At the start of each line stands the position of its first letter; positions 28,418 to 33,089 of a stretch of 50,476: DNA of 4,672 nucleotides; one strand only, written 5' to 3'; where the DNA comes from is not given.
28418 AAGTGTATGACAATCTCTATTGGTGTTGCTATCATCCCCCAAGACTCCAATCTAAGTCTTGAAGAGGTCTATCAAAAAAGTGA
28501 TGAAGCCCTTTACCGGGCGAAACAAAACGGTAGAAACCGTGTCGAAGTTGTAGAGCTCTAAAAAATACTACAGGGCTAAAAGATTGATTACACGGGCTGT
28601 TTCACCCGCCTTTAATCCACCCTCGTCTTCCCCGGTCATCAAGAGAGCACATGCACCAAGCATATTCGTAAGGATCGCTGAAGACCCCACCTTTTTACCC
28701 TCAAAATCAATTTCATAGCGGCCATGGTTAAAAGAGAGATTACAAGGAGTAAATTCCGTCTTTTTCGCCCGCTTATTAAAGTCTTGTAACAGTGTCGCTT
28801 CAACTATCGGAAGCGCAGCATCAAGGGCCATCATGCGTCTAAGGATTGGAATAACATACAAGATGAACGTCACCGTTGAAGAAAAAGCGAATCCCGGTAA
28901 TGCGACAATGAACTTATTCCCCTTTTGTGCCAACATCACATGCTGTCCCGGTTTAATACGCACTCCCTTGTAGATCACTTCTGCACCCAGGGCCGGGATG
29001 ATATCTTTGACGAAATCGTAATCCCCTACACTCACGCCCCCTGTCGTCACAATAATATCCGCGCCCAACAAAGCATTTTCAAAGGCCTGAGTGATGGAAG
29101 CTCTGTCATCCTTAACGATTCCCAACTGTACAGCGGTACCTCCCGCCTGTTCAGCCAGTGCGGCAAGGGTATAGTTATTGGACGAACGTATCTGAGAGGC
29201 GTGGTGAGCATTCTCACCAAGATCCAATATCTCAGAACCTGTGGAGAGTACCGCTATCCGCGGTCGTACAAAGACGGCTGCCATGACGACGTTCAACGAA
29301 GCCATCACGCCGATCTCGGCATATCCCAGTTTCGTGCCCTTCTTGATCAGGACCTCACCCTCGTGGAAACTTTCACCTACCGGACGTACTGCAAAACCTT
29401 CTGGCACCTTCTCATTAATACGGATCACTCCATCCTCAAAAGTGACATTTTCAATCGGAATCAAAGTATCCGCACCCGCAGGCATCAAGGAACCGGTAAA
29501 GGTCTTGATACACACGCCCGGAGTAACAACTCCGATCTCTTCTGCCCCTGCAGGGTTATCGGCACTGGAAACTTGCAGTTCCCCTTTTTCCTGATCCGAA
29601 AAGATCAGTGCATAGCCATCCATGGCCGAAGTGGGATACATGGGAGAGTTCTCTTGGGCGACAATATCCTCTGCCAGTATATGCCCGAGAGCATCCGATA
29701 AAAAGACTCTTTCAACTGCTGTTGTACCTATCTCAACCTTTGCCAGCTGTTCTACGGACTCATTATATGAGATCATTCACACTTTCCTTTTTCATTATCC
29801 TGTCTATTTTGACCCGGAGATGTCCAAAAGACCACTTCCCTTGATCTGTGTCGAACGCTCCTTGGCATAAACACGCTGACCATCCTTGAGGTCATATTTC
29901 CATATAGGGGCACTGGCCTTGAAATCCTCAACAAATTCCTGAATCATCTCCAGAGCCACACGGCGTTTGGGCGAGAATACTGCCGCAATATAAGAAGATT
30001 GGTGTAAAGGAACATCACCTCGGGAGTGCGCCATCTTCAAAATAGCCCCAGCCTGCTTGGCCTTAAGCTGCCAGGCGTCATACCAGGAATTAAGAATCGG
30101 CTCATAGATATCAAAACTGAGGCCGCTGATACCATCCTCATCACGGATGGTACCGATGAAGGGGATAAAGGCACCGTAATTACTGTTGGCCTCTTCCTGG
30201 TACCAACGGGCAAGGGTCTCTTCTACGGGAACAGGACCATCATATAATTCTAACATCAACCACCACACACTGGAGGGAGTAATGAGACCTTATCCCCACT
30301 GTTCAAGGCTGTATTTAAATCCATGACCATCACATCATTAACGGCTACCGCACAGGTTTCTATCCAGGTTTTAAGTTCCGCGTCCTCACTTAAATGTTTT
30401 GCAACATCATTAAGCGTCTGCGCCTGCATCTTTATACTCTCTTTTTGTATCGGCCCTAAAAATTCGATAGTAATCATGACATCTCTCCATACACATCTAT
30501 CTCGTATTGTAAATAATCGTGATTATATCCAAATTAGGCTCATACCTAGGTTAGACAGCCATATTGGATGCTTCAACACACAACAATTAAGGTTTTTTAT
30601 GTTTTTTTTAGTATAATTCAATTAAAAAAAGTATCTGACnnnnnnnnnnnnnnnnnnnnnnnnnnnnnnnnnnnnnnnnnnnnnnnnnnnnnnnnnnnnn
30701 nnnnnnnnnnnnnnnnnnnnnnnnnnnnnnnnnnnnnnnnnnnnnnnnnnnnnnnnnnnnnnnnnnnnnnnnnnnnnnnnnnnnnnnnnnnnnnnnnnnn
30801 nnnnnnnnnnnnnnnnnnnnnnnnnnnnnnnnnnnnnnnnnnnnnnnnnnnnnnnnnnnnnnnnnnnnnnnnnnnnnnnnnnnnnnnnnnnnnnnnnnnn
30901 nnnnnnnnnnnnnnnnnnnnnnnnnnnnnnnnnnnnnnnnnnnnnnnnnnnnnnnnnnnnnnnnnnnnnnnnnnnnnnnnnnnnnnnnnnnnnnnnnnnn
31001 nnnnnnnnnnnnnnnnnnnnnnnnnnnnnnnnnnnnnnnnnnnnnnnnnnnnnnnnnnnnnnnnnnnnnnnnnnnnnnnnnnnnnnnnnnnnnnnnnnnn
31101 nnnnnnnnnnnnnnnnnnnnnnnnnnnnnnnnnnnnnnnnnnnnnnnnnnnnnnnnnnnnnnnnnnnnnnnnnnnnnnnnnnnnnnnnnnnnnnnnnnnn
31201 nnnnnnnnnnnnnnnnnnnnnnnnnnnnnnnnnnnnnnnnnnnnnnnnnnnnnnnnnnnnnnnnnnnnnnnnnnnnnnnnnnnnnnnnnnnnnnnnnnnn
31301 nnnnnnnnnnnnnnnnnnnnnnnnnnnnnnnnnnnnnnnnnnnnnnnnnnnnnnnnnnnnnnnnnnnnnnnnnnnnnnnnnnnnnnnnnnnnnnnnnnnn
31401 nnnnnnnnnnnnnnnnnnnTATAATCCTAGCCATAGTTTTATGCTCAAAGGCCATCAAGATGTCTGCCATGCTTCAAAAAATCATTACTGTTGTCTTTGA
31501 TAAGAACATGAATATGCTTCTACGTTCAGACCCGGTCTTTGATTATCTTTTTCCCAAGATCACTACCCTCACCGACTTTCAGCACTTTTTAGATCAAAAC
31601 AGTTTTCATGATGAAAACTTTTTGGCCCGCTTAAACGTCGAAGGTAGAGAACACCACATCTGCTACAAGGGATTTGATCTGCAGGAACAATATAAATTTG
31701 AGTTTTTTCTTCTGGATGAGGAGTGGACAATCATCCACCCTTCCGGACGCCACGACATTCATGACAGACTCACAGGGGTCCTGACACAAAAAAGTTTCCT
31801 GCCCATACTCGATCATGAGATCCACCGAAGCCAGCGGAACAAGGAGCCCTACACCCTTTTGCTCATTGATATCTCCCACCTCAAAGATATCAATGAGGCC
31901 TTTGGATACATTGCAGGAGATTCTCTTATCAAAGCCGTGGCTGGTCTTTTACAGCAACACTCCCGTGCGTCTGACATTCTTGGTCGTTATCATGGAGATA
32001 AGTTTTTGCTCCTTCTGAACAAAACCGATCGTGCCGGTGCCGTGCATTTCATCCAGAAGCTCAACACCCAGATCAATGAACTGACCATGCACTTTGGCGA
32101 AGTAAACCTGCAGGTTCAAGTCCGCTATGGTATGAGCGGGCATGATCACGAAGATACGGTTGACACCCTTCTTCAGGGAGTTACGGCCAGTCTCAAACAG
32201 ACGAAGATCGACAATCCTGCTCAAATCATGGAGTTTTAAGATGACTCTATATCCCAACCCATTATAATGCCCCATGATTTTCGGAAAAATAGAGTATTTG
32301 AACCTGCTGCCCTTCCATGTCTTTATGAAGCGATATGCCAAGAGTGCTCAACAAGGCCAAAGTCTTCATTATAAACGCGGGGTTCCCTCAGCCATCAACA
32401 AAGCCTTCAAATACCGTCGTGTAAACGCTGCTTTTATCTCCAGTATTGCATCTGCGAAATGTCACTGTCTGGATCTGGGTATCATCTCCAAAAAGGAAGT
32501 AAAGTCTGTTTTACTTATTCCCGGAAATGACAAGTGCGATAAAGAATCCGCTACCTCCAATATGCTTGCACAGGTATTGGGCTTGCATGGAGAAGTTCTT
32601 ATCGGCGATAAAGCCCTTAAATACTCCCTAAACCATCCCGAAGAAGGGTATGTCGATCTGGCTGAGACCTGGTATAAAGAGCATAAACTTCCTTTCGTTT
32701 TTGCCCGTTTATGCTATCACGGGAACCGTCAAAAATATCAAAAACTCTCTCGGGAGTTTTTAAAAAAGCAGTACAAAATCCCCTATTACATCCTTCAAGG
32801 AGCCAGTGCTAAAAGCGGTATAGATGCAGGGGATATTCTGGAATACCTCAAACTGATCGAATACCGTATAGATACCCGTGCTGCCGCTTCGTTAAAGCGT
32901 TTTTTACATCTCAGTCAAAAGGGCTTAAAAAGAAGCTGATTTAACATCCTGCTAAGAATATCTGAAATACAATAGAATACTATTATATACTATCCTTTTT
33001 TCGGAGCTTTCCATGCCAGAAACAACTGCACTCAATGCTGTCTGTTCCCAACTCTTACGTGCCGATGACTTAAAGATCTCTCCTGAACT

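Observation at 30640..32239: Tandem pair of catalytically degenerate GGDEF proteins that keep the I-site: candidate c-di-GMP receptors with an unassigned N-terminal domain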

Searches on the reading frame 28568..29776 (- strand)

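Call 63: search_protein_families(library=pfam, proteins=[window:28568-29776:-], max_evalue=0.001)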
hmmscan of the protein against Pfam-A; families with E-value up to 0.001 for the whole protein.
window:28568-29776:- (402 aa): 3 families
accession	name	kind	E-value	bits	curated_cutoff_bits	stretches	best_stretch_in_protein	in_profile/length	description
PF03453.22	MoeA_N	-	8.5e-37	126.7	30.8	1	3-161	2-159/160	MoeA N-terminal region (domain I and II)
PF00994.29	MoCF_biosynth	-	1.7e-28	99.5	26.6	1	175-313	1-143/144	Probable molybdopterin binding domain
PF03454.20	MoeA_C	-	7e-08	33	22.1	1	327-398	2-71/72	MoeA C-terminal region (domain IV)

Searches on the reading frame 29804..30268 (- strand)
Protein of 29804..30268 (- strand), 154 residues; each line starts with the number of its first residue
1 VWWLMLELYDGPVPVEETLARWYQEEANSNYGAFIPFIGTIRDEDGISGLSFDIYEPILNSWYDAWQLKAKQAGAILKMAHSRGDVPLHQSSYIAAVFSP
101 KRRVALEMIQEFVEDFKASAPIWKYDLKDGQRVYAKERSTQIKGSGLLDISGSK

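Call 63: search_protein_families(library=pfam, proteins=[window:29804-30268:-], max_evalue=0.001)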
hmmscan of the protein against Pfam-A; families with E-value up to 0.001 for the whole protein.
window:29804-30268:- (154 aa): 1 family
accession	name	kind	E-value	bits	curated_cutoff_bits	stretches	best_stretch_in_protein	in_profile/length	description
PF02391.22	MoaE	-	3.7e-10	40.4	23.4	1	21-118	13-113/114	MoaE protein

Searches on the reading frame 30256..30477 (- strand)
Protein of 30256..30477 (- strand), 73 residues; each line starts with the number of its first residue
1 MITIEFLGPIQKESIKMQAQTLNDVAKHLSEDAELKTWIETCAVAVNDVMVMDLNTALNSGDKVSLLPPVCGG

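Call 63: search_protein_families(library=pfam, proteins=[window:30256-30477:-], max_evalue=0.001)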
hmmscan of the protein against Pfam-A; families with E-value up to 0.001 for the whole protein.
window:30256-30477:- (73 aa): 1 family
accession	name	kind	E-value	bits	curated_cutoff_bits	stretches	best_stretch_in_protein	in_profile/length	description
PF02597.26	ThiS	-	9.3e-14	52.2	22.5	1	5-73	9-76/76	ThiS family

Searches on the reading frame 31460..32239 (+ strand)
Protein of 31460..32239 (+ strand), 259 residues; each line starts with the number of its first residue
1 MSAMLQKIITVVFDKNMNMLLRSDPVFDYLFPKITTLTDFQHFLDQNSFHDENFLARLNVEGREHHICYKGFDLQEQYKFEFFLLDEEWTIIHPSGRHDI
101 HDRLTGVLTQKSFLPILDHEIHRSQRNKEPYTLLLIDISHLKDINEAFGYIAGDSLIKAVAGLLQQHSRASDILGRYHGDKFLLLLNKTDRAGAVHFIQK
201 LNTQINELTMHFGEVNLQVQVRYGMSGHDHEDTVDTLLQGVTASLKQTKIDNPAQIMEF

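Call 3: search_protein_families(library=pfam, proteins=[window:31460-32239:+], max_evalue=1)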
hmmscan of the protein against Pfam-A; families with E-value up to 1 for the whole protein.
window:31460-32239:+ (259 aa): 2 families
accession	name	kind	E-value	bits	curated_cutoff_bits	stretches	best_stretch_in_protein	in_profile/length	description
PF00990.26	GGDEF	-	2.1e-28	99.6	23.8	1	100-249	2-155/161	Diguanylate cyclase, GGDEF domain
PF17853.6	GGDEF_2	-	0.0058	17.3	24.5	1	129-212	21-91/116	GGDEF-like domain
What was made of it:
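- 31460..32239 (+): Gene B: 259-aa PAS-like plus degenerate GGDEF protein (B-type paralogue, which evolves faster). Pfam GGDEF E 2.1e-28 (call 3).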

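Call 4: search_protein_families(library=ncbifam, proteins=[window:31460-32239:+], max_evalue=1)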
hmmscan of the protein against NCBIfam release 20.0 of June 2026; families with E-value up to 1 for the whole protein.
window:31460-32239:+ (259 aa): 21 families
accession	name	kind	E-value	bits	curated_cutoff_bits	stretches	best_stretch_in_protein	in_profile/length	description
TIGR00254.1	GGDEF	domain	2.2e-29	102.3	37.4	1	100-249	6-157/168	diguanylate cyclase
NF038266.1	diguan_SiaD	equivalog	9.4e-29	100.5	290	1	100-249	95-245/252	biofilm regulation diguanylate cyclase SiaD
NF007380.0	PRK09894.1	equivalog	4.4e-22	78.8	256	1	101-247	131-275/296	diguanylate cyclase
NF041606.1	dguan_cyc_DgcA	equivalog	5e-22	78.3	370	1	104-249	183-329/340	diguanylate cyclase DgcA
NF007135.0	PRK09581.1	equivalog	3.5e-21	75.5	474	1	99-252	292-448/457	PleD family two-component system response regulator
NF047654.1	DiguCycDgcRLepto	equivalog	3e-19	69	500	1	100-233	134-268/295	diguanylate cyclase DgcR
NF007599.0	PRK10245.1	equivalog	6.7e-19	67.6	402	1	101-220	212-332/371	diguanylate cyclase AdrA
NF007423.1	PRK09966.1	equivalog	1.6e-18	66.8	325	1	100-239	240-380/390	diguanylate cyclase DgcN/YfiN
NF050064.1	BlResRespRegCbrR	equivalog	1.9e-16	60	600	1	100-250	255-405/415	bile resistance response regulator CbrR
NF011955.1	PRK15426.1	equivalog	5.9e-16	57.7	408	1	101-234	400-534/564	cellulose biosynthesis regulator diguanylate cyclase DgcQ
NF007298.0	PRK09776.1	equivalog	9.9e-16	56.8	1135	1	98-212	683-797/1111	diguanylate cyclase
NF040885.1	diguan_DgcJ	equivalog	2.9e-15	56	500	1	97-249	339-486/493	diguanylate cyclase DgcJ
NF051473.1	DigCycDgcsShew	equivalog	3.2e-15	56.3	400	1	100-250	136-282/291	diguanylate cyclase DgcS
NF045675.1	PhdiestaseDibA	equivalog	2e-14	52.9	980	1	101-249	205-354/623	phosphodiesterase DibA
NF047872.1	GGDEF_GdpS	equivalog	3.1e-14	53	400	1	96-233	184-324/355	GGDEF domain-containing protein GdpS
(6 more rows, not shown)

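Call 7: search_solved_structures(query=window:31460-32239:+, show_alignments=3, max_evalue=0.001)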
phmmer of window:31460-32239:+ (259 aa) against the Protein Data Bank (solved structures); distinct sequences matched with E-value up to 0.001: 48.
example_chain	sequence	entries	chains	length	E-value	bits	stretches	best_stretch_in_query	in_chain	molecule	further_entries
3ign_A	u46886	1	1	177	1.6e-17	67.2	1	100-226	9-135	Diguanylate cyclase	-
7e6g_A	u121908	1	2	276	1.1e-16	64.4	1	99-246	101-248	Putative GGDEF domain protein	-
3ezu_A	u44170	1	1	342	2.3e-16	63.4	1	99-250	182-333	GGDEF domain protein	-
9t28_A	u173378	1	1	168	2.3e-16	63.4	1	101-210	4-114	diguanylate cyclase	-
3i5b_A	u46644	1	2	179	4.5e-16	62.4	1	102-210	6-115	WspR response regulator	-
3i5c_A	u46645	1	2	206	4.6e-16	62.4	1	101-210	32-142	Fusion of General control protein GCN4 and WSPR response regulator protein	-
5euh_A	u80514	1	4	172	9.2e-16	61.4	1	102-226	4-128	Putative GGDEF domain membrane protein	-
3bre_A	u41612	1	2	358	1.6e-15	60.7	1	101-210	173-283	Probable two-component response regulator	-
9g86_A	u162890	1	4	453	2.4e-13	53.5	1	100-250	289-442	Response regulator PleD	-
9g85_A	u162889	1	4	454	2.4e-13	53.5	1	100-250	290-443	Response regulator PleD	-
2wb4_A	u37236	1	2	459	2.4e-13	53.5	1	100-250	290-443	DIGUANYLATE CYCLASE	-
1w25_A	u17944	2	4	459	2.4e-13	53.5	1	100-250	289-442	STALKED-CELL DIFFERENTIATION CONTROLLING PROTEIN | RESPONSE REGULATOR PLED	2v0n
5xgb_A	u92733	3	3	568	3.6e-13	53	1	100-210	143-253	Uncharacterized protein | Uncharacterized protein PA0861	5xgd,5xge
4zve_A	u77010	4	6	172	9.5e-13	51.6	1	103-211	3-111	Diguanylate cyclase DosC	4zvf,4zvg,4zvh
6zxm_A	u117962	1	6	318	1e-12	51.5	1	99-213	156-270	Putative GGDEF/response regulator receiver domain protein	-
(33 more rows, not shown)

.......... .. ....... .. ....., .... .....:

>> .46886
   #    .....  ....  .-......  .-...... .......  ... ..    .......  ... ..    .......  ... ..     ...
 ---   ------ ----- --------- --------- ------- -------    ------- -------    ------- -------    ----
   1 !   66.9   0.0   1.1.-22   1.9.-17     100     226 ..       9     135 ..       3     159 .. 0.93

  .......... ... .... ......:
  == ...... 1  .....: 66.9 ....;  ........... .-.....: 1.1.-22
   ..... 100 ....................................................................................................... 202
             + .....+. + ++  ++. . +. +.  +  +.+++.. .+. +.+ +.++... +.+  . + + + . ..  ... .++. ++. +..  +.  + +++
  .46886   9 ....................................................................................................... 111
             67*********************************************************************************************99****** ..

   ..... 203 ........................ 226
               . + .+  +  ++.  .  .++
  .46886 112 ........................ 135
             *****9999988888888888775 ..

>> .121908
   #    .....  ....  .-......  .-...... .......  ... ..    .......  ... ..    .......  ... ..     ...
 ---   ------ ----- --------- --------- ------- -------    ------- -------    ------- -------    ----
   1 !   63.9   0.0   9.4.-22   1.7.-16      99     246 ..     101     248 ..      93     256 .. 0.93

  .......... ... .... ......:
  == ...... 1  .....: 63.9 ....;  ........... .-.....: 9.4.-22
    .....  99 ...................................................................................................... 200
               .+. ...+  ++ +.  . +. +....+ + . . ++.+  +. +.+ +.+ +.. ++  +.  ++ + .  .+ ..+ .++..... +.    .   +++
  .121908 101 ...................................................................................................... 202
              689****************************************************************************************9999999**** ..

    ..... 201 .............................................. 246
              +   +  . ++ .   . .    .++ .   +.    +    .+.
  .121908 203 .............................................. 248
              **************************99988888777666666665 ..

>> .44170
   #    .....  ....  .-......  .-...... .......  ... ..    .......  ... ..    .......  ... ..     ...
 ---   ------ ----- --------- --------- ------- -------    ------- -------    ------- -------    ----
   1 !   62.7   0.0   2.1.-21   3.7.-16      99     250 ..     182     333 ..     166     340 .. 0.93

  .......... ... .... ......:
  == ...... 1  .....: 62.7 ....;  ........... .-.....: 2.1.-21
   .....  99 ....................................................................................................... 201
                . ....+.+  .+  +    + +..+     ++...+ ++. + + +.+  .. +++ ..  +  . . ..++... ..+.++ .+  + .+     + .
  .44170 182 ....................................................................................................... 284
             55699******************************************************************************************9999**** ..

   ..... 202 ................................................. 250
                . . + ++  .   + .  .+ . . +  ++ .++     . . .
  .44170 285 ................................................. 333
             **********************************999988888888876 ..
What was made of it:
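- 31964..31975 (+): I-site RASD of B (aa 169-172). Aligned to RQSD of 3ign (call 7).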

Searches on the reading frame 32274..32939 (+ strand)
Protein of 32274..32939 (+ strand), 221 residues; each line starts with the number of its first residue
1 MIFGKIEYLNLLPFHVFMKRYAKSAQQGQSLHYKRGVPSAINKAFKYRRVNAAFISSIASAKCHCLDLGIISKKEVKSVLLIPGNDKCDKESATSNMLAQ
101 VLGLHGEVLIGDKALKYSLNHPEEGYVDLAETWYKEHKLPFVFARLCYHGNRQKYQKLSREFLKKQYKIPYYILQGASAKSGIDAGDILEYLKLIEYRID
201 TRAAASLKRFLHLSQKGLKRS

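Call 3: search_protein_families(library=pfam, proteins=[window:32274-32939:+], max_evalue=1)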
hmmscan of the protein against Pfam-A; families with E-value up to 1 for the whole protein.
window:32274-32939:+ (221 aa): 2 families
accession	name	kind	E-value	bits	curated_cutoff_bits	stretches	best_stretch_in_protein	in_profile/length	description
PF02621.19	VitK2_biosynth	-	5.8e-19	69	26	2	106-213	138-249/252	Menaquinone biosynthesis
PF07476.17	MAAL_C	-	0.027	14.1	27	1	151-214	14-76/249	Methylaspartate ammonia-lyase C-terminus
